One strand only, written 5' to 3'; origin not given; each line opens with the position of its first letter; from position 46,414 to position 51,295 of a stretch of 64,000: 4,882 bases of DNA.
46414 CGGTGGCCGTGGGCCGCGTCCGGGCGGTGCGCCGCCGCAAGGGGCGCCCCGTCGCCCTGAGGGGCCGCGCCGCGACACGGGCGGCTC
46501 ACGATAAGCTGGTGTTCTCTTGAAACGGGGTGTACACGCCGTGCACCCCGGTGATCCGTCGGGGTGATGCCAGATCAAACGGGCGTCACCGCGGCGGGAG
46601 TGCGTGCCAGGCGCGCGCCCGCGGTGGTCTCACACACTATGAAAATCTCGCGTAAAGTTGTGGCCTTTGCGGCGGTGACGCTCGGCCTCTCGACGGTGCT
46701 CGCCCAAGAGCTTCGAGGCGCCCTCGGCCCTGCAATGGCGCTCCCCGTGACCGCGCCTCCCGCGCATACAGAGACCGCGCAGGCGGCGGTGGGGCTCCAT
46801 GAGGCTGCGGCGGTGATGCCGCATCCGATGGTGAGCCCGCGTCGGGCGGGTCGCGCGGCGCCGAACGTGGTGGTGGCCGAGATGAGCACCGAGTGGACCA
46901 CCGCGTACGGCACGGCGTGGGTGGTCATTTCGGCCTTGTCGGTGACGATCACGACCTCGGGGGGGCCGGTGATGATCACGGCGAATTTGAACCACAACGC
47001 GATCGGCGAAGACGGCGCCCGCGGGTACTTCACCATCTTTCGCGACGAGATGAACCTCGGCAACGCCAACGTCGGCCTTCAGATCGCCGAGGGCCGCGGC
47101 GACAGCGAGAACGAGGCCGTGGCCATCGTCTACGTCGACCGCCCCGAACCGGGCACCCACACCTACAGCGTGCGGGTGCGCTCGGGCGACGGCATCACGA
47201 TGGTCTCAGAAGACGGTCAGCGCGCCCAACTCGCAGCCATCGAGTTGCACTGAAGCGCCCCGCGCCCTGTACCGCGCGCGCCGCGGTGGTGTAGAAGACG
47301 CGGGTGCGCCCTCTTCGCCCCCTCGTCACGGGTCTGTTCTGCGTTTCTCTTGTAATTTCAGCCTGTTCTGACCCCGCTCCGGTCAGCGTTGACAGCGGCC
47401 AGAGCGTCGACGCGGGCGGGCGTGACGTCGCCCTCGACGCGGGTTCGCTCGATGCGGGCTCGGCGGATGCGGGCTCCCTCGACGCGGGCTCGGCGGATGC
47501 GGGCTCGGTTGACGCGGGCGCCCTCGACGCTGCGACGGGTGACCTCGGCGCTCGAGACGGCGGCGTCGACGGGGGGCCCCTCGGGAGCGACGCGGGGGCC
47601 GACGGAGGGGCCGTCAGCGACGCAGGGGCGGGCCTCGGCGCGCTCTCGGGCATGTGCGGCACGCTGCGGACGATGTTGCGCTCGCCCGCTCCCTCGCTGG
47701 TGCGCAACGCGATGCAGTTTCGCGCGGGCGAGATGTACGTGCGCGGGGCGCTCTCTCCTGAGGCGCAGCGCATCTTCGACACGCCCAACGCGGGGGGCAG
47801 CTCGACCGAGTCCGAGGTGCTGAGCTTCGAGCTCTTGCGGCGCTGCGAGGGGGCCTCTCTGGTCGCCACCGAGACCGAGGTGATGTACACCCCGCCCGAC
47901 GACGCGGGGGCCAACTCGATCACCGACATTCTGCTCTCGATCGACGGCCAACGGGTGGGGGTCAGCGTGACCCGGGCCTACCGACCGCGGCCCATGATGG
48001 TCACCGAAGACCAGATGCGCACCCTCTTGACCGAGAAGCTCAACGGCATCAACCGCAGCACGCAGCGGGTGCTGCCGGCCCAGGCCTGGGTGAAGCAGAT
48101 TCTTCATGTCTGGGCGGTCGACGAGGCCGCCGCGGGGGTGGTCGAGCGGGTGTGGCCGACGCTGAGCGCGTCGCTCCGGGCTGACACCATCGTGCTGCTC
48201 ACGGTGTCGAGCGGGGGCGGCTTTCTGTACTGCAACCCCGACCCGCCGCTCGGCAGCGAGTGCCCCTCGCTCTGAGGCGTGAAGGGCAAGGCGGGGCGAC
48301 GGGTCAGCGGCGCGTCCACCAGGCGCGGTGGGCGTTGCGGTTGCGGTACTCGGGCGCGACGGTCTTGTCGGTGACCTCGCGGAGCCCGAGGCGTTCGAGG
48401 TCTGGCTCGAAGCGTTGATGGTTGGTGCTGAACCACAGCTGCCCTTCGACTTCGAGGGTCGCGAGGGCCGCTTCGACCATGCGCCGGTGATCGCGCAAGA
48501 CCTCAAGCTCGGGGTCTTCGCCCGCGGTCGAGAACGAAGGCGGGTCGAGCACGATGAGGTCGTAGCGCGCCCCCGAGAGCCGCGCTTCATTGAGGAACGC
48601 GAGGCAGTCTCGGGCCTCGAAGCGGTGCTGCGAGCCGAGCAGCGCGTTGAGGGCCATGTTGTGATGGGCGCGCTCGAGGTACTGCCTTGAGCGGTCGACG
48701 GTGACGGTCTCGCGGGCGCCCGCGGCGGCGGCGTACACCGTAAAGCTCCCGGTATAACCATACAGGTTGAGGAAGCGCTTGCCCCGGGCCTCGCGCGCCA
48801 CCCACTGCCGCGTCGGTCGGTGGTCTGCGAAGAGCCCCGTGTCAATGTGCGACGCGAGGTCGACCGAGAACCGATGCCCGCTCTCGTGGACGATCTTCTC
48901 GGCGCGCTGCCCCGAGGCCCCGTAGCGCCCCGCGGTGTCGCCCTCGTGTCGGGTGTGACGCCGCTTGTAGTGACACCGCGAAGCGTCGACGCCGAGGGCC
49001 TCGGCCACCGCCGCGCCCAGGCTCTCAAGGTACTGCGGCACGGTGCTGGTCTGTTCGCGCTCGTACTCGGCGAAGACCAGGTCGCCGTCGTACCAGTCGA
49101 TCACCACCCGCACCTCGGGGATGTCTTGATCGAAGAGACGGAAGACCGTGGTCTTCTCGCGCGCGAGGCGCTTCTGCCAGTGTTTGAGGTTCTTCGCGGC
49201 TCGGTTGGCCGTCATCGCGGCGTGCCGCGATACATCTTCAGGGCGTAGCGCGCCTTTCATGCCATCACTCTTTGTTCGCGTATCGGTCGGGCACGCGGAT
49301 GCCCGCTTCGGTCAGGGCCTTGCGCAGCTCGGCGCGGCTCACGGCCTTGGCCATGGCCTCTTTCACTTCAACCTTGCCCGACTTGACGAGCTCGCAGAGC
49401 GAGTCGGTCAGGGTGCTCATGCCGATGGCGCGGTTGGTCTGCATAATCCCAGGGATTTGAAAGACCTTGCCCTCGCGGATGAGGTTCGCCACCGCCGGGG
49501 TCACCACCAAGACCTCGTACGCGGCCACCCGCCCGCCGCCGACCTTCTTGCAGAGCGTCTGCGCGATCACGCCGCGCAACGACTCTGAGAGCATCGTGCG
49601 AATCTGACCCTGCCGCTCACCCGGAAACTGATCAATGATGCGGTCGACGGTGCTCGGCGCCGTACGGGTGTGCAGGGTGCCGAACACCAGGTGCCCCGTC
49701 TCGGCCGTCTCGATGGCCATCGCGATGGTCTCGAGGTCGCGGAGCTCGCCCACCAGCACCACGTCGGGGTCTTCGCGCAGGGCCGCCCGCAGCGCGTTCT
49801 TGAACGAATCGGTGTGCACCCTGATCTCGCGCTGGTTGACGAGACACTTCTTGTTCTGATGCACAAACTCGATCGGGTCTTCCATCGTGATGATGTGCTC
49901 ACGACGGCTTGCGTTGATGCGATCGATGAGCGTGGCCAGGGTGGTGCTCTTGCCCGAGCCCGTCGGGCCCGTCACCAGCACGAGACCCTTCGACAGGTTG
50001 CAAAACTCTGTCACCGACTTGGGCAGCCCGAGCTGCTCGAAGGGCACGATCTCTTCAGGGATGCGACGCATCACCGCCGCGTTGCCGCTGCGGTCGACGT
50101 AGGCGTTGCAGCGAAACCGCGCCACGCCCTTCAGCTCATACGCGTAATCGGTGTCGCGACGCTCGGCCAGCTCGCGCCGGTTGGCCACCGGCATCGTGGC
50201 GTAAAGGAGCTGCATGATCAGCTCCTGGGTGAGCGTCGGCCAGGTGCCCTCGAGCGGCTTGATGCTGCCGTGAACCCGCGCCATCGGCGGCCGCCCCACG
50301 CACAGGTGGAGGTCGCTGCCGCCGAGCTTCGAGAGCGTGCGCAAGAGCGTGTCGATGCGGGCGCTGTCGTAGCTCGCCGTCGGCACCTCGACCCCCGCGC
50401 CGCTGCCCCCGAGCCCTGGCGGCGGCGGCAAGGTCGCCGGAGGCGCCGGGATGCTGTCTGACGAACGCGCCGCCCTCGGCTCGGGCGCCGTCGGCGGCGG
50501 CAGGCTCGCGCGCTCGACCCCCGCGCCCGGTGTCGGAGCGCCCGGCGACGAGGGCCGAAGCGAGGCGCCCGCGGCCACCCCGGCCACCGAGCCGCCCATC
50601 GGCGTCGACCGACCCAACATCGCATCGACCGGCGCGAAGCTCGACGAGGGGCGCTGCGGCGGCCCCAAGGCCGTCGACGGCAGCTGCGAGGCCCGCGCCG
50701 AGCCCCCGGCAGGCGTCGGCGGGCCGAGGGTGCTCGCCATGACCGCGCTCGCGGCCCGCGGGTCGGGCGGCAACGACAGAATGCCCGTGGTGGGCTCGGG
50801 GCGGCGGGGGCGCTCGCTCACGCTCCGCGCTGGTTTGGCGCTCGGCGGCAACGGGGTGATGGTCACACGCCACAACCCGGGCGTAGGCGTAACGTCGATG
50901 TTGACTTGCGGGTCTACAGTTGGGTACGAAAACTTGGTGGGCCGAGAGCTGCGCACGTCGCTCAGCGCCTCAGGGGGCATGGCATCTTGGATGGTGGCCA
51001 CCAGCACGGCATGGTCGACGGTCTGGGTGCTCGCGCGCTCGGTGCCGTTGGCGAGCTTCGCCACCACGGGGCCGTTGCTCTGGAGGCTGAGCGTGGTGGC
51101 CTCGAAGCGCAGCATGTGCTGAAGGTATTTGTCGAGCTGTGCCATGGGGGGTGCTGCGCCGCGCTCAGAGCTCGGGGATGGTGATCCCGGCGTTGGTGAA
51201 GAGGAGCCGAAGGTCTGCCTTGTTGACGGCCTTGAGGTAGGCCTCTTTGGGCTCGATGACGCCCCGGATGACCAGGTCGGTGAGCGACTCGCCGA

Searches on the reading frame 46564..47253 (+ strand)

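Call 21: search_protein_families(library=pfam, proteins=[window:46564-47253:+])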
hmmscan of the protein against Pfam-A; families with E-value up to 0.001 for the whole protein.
window:46564-47253:+ (229 aa): 0 families

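Call 71: search_protein_families(library=pfam, proteins=[window:46564-47253:+], max_evalue=0.1)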
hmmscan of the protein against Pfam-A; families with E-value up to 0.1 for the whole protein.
window:46564-47253:+ (229 aa): 1 family
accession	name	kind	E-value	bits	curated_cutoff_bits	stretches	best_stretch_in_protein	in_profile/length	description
PF23801.1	DUF7177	-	0.042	14.6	27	1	190-218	47-77/83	Family of unknown function (DUF7177)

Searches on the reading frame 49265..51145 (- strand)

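Call 21: search_protein_families(library=pfam, proteins=[window:49265-51145:-])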
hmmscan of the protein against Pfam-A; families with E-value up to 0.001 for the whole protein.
window:49265-51145:- (626 aa): 5 families
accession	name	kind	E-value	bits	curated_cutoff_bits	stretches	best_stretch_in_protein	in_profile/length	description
PF00437.27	T2SSE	-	1.7e-47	162.3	24.9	1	313-534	59-280/370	Type II/IV secretion system protein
PF13401.12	AAA_22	-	0.00014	22.6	27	1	385-422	4-40/130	AAA domain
PF13191.12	AAA_16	-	0.00031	21.7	32.6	1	386-420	24-55/167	AAA ATPase domain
PF25199.1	nSTAND_NTPase5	-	0.00045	20.5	34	1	387-449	42-106/145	Novel STAND NTPase 5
PF13476.12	AAA_23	-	0.00097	20.3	27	0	382-403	15-36/201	AAA domain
